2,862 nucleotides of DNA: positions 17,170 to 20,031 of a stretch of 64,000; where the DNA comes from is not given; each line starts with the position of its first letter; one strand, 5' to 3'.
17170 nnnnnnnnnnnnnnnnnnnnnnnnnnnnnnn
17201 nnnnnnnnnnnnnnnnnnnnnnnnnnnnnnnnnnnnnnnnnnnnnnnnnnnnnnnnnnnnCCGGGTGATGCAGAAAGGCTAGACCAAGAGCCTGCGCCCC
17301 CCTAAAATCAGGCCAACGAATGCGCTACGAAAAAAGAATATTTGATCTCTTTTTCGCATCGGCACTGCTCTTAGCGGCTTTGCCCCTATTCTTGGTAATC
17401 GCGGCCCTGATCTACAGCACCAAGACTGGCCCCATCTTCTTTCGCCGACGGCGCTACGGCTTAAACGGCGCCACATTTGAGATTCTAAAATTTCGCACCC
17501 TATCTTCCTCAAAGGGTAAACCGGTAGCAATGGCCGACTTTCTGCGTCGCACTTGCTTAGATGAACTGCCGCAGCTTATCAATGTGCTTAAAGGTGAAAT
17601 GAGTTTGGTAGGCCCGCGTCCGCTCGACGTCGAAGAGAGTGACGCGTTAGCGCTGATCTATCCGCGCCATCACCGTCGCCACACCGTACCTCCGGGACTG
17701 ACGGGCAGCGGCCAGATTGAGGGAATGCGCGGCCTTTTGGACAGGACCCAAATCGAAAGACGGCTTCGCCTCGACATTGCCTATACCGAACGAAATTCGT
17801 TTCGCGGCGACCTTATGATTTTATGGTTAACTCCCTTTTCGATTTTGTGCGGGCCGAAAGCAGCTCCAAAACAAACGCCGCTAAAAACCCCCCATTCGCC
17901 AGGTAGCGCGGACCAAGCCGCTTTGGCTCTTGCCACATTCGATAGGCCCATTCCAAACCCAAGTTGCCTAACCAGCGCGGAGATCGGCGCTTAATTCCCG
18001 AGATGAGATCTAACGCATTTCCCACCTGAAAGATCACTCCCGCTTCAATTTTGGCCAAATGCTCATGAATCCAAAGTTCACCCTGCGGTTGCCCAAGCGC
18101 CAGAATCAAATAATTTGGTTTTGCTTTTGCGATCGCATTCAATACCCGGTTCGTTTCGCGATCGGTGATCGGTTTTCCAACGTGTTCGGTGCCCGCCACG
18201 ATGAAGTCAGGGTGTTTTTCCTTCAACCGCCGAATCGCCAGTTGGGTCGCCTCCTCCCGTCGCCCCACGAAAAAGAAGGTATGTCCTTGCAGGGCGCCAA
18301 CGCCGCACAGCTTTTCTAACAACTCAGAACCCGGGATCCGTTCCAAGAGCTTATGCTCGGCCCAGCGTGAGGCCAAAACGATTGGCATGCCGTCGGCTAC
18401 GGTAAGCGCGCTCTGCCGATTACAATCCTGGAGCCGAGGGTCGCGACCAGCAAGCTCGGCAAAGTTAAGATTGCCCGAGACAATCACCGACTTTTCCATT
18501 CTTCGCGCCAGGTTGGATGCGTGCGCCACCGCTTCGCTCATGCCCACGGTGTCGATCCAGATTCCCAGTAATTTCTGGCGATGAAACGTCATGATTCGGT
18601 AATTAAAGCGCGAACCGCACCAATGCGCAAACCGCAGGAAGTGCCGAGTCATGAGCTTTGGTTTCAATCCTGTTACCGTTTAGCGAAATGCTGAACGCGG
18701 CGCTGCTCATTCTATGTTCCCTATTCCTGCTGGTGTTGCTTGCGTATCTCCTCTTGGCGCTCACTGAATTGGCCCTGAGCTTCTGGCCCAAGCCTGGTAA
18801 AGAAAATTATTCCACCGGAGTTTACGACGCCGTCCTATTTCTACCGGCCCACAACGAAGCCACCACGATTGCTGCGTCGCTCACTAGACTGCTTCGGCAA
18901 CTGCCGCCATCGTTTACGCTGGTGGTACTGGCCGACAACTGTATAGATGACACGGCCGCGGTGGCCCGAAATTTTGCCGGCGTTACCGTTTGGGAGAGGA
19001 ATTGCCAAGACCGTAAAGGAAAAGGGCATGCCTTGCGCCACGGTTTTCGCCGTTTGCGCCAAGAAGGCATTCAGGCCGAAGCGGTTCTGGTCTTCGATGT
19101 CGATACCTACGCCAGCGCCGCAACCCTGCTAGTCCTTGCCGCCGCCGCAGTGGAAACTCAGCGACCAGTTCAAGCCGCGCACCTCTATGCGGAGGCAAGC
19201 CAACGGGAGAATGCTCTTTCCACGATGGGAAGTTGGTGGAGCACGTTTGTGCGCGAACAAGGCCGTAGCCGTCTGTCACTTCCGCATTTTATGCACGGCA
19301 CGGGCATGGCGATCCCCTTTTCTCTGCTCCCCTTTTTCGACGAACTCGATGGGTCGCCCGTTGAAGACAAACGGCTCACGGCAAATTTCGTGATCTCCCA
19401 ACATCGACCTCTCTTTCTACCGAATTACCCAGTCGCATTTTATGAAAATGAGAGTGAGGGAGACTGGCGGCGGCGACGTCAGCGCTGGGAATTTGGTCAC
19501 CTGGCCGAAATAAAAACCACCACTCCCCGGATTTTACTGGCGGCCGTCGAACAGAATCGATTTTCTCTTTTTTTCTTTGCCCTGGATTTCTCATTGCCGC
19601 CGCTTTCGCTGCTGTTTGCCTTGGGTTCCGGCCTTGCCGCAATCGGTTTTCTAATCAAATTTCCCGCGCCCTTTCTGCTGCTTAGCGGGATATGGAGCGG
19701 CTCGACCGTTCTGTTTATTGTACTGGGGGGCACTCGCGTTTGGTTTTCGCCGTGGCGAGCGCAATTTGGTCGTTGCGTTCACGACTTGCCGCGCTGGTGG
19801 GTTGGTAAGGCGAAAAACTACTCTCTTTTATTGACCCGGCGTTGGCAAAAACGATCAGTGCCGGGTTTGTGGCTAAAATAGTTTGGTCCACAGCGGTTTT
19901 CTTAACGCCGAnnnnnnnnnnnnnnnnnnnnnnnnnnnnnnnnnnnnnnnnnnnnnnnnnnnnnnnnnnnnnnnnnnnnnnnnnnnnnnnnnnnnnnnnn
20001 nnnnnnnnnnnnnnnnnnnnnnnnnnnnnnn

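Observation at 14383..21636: Six-gene glycan assembly cluster with two GT-C (ArnT/PMT-like) membrane glycosyltransferases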

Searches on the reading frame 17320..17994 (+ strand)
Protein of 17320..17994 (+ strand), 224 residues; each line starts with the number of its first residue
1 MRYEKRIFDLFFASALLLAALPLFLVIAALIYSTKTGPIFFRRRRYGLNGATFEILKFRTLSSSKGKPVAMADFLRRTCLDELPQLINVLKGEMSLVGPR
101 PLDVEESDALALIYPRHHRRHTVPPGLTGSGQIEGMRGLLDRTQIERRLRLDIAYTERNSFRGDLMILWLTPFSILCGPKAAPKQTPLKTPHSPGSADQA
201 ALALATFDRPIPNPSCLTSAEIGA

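Call 4: search_protein_families(library=pfam, proteins=[window:17320-17994:+], max_evalue=0.01)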
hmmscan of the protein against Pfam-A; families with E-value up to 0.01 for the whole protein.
window:17320-17994:+ (224 aa): 1 family
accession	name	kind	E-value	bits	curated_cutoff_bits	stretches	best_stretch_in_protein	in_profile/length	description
PF02397.22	Bac_transf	-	1.3e-48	165.4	27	1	5-176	1-178/179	Bacterial sugar transferase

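Call 5: search_protein_families(library=ncbifam, proteins=[window:17320-17994:+], max_evalue=1)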
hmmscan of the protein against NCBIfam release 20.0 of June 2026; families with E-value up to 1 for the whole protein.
window:17320-17994:+ (224 aa): 10 families
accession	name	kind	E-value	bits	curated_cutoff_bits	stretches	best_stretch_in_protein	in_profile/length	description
TIGR03025.1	EPS_sugtrans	subfamily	1.8e-59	202.2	295.55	1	4-181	257-444/445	exopolysaccharide biosynthesis polyprenyl glycosylphosphotransferase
TIGR03023.1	WcaJ_sugtrans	equivalog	1.1e-55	189.8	410.75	1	3-181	261-452/453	undecaprenyl-phosphate glucose phosphotransferase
TIGR03022.1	WbaP_sugtrans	subfamily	3.2e-36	125.6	403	2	73-172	354-446/456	undecaprenyl-phosphate galactose phosphotransferase WbaP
NF050817.1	PolSacchBiosHfsE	equivalog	5.1e-36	124.4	750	1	5-172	272-456/467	polysaccharide biosynthesis protein HfsE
NF007518.0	PRK10124.1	equivalog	1.1e-34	120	684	1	5-174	274-456/464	undecaprenyl-phosphate glucose phosphotransferase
NF052601.1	undeca_RfbP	equivalog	2.2e-34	118.8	330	2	71-172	138-232/244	undecaprenyl-phosphate galactose phosphotransferase family protein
TIGR03013.1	EpsB_2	subfamily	1.3e-32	113.4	393.35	1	4-171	254-432/443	TIGR03013 family XrtA/PEP-CTERM system glycosyltransferase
NF041877.1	EPS_EpsZ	equivalog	2.8e-29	102.1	800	2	70-178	354-455/459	exopolysaccharide biosynthesis polyisoprenyl-phosphate hexose-1-phosphate transferase EpsZ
NF045514.1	glycotran_HepC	equivalog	3.1e-23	82.2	140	1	4-106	116-216/220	heterocyst development glycosyltransferase HepC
NF011751.0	PRK15204.1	equivalog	3.7e-17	62.1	907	2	69-171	370-465/476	undecaprenyl-phosphate galactose phosphotransferase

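Call 37: search_solved_structures(query=window:17320-17994:+, max_evalue=0.001)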
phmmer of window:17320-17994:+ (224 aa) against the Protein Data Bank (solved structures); distinct sequences matched with E-value up to 0.001: 7.
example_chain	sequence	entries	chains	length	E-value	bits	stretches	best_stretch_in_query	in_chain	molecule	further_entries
8g1n_A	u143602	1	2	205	2.8e-23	85.9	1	3-176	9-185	N,N'-diacetylbacilliosaminyl-1-phosphate transferase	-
8e37_B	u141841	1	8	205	2.8e-23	85.9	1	3-171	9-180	N,N'-diacetylbacilliosaminyl-1-phosphate transferase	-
30wc_A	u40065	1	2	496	1.2e-17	67.4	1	70-172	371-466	Undecaprenyl-phosphate galactose phosphotransferase WbaP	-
9s7s_A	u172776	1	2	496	1.2e-17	67.4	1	70-172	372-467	UDP-Gal::undecaprenolphosphate Gal-1-P transferase WbaP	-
9s8l_A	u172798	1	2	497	1.2e-17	67.4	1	70-172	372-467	UDP-Gal::undecaprenolphosphate Gal-1-P transferase WbaP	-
30us_A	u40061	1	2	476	1.2e-17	67.4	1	70-172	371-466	UDP-Gal::undecaprenolphosphate Gal-1-P transferase WbaP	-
8t53_A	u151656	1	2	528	1e-16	64.4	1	69-172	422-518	Undecaprenyl-phosphate galactose phosphotransferase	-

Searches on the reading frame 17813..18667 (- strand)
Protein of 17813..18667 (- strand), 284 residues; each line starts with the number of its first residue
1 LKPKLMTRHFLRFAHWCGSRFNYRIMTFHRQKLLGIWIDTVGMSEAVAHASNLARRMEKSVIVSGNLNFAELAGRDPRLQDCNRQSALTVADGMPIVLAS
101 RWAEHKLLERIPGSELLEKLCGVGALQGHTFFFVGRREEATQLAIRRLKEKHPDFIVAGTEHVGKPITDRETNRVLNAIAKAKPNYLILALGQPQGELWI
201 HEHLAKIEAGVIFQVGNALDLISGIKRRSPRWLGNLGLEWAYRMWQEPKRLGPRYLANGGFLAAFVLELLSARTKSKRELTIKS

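Call 4: search_protein_families(library=pfam, proteins=[window:17813-18667:-], max_evalue=0.01)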
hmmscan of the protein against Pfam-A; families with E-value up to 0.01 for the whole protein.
window:17813-18667:- (284 aa): 1 family
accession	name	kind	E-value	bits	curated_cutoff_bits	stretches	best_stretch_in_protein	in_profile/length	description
PF03808.19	Glyco_tran_WecG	-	2.9e-48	164.3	27.4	1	87-255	2-168/168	Glycosyl transferase WecG/TagA/CpsF family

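Call 5: search_protein_families(library=ncbifam, proteins=[window:17813-18667:-], max_evalue=1)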
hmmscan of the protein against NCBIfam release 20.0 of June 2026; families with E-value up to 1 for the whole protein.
window:17813-18667:- (284 aa): 4 families
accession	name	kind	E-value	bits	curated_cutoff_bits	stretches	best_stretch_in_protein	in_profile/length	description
NF041872.1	EPS_EpsA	equivalog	3.2e-36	125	500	1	35-277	22-265/265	exopolysaccharide biosynthesis glycosyltransferase EpsA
TIGR00696.1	wecG_tagA_cpsF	superfamily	2.8e-35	121.6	69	1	85-255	5-173/178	WecB/TagA/CpsF family glycosyltransferase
NF041710.1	UDPacetylman_taseTarA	equivalog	6.3e-33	114.3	350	1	30-252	8-228/247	N-acetylglucosaminyldiphosphoundecaprenol N-acetyl-beta-D-mannosaminyltransferase TarA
NF002980.1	PRK03692.1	equivalog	6.5e-18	65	323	1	55-251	28-222/240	lipopolysaccharide N-acetylmannosaminouronosyltransferase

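Call 38: search_solved_structures(query=window:17813-18667:-, max_evalue=0.001)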
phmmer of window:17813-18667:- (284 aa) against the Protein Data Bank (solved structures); distinct sequences matched with E-value up to 0.001: 3.
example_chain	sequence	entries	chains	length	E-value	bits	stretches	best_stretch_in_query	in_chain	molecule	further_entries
7mpk_A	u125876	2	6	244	5.3e-26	94.7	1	30-251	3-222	N-acetylglucosaminyldiphosphoundecaprenol N-acetyl-beta-D-mannosaminyltransferase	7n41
5wb4_A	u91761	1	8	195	1.6e-18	70.2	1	30-224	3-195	N-acetylglucosaminyldiphosphoundecaprenol N-acetyl-beta-D-mannosaminyltransferase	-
5wfg_A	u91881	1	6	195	4.1e-18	68.9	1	30-224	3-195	N-acetylglucosaminyldiphosphoundecaprenol N-acetyl-beta-D-mannosaminyltransferase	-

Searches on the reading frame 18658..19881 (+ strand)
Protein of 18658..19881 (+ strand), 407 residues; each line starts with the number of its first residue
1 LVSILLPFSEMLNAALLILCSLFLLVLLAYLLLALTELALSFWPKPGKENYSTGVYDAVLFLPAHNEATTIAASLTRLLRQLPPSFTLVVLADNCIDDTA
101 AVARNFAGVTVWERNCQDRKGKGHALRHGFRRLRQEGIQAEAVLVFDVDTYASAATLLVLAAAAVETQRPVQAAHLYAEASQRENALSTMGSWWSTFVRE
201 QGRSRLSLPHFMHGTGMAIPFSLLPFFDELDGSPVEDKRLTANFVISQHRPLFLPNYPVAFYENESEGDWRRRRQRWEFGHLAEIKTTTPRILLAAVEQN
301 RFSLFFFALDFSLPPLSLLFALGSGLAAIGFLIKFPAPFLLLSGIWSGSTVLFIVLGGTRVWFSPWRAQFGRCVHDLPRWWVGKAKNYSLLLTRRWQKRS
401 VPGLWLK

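Call 4: search_protein_families(library=pfam, proteins=[window:18658-19881:+], max_evalue=0.01)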
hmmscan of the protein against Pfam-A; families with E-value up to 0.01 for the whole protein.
window:18658-19881:+ (407 aa): 3 families
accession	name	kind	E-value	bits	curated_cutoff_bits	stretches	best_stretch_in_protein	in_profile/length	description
PF00535.33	Glycos_transf_2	-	2.4e-12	47.5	23.3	1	61-224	3-164/168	Glycosyl transferase family 2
PF13641.12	Glyco_tranf_2_3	-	3.2e-11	44.1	27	1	60-279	5-229/230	Glycosyltransferase like family 2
PF13632.12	Glyco_trans_2_3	-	5e-05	23.6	27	1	143-332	2-189/198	Glycosyl transferase family group 2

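Call 5: search_protein_families(library=ncbifam, proteins=[window:18658-19881:+], max_evalue=1)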
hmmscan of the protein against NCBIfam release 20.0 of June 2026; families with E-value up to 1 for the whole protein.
window:18658-19881:+ (407 aa): 10 families
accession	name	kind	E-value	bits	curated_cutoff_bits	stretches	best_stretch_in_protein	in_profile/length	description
NF041865.1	EpsU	equivalog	3.2e-30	105.4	700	1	16-362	3-347/394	exopolysaccharide biosynthesis GT2 family glycosyltransferase EpsU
NF053846.1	glyco_with_XrtP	equivalog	3.1e-09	36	520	1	21-186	6-180/440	XrtP-associated glycosyltransferase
TIGR03469.1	HpnB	hypoth_equivalog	1.5e-06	27.5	379.25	1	55-165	42-161/386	hopene-associated glycosyltransferase HpnB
TIGR03937.1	PgaC_IcaA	equivalog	8.9e-05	21.6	422.3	1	57-144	46-138/407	poly-beta-1,6-N-acetyl-D-glucosamine synthase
TIGR04182.1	glyco_TIGR04182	equivalog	0.0001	21.8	325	1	59-153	3-87/293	S-layer glycoprotein N-glycosyltransferase AglJ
NF010496.0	PRK13915.1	equivalog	0.00043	19.4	262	1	60-130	35-112/307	glucosyl-3-phosphoglycerate synthase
NF058614.1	PPMAGASynPpgS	equivalog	0.0028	17.1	370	1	57-151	1-88/226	polyprenyl-phospho-N-acetylgalactosaminyl synthase PpgS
TIGR04283.1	glyco_like_mftF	equivalog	0.0072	15.9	182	1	62-133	5-71/221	TIGR04283 family arsenosugar biosynthesis glycosyltransferase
NF041856.1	CrpP_rel_fam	subfamily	0.011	15.7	35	1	263-284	32-53/54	CrpP-related protein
TIGR00053.1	TIGR00053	subfamily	0.085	13.5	87.25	1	113-150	37-74/92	YafQ family addiction module toxin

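Call 36: search_solved_structures(query=window:18658-19881:+, max_evalue=1)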
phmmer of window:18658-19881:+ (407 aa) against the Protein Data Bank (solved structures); distinct sequences matched with E-value up to 1: 0.

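Call 84: find_homologous_proteins(query=window:18688-19881:+)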
Query window:18688-19881:+ (397 aa): 14 proteins with E <= 0.001 among 8000 candidates.
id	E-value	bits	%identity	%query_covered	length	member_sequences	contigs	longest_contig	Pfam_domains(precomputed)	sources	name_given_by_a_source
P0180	1.9e-266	901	100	100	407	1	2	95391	PF13641.13,PF00535.33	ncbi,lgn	-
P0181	5.9e-42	162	36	64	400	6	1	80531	PF13632.13,PF13641.13,PF00535.33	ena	-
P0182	3.0e-30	124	34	81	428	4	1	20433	PF13632.13,PF13641.13,PF00535.33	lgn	-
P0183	1.6e-27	115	32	66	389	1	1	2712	PF13641.13,PF00535.33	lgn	-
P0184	1.1e-20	92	30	78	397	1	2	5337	PF13632.13,PF13641.13,PF00535.33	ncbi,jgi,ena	jgi:cellulose synthase/poly-beta-1,6-N-acetylglucosamine synthase-like glycosyltransferase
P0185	2.9e-20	91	35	56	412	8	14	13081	PF13632.13,PF13641.13,PF00535.33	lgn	-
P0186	1.3e-19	89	30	68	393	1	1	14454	PF13632.13,PF13641.13,PF00535.33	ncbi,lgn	-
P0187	1.6e-19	88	31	77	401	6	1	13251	PF13632.13,PF13641.13,PF00535.33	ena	-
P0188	4.8e-18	83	31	59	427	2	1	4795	PF13632.13,PF13641.13,PF00535.33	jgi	jgi:cellulose synthase/poly-beta-1,6-N-acetylglucosamine synthase-like glycosyltransferase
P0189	7.9e-18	83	29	67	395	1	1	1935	PF13632.13,PF13506.14,PF13641.13,PF00535.33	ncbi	-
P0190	4.4e-17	80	29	72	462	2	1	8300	PF13632.13,PF13641.13,PF00535.33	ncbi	-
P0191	1.2e-14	72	30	56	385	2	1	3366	PF13632.13,PF13641.13,PF00535.33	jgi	jgi:1,2-diacylglycerol 3-beta-glucosyltransferase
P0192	4.9e-14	70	34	45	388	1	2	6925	PF13632.13,PF13641.13,PF00535.33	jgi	jgi:cellulose synthase/poly-beta-1,6-N-acetylglucosamine synthase-like glycosyltransferase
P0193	1.1e-13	69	30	72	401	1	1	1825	PF13632.13,PF13506.14,PF13641.13,PF00535.33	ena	-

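Call 85: find_encoding_contigs(protein=P0180, flank=3000, max_places=2)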
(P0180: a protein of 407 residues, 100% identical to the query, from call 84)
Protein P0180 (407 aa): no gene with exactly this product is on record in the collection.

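Call 86: find_encoding_contigs(protein=P0181, flank=8000, max_places=1)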
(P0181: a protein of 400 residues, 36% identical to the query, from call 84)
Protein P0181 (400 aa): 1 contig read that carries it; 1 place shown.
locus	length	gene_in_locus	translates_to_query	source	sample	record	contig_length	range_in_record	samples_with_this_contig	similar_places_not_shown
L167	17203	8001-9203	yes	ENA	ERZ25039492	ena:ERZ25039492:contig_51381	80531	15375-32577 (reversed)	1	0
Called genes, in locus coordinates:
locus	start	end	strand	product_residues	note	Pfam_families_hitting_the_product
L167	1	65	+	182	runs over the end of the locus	-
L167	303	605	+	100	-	-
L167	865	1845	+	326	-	PF00535:Glycos_transf_2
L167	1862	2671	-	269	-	PF05050:Methyltransf_21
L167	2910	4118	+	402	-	PF13439:Glyco_transf_4 (weak), PF20706:GT4-conflict, PF00534:Glycos_transf_1, PF13692:Glyco_trans_1_4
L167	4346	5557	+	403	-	PF13439:Glyco_transf_4, PF13579:Glyco_trans_4_4 (weak), PF00534:Glycos_transf_1, PF13692:Glyco_trans_1_4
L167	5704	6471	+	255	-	PF05050:Methyltransf_21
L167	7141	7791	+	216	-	PF04932:Wzy_C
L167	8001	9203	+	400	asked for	PF13641:Glyco_tranf_2_3, PF00535:Glycos_transf_2, PF13632:Glyco_trans_2_3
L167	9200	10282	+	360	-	PF13439:Glyco_transf_4, PF00534:Glycos_transf_1, PF13692:Glyco_trans_1_4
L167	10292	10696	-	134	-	-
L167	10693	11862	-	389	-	PF05199:GMC_oxred_C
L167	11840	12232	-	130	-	-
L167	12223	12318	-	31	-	-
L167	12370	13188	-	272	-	PF00551:Formyl_trans_N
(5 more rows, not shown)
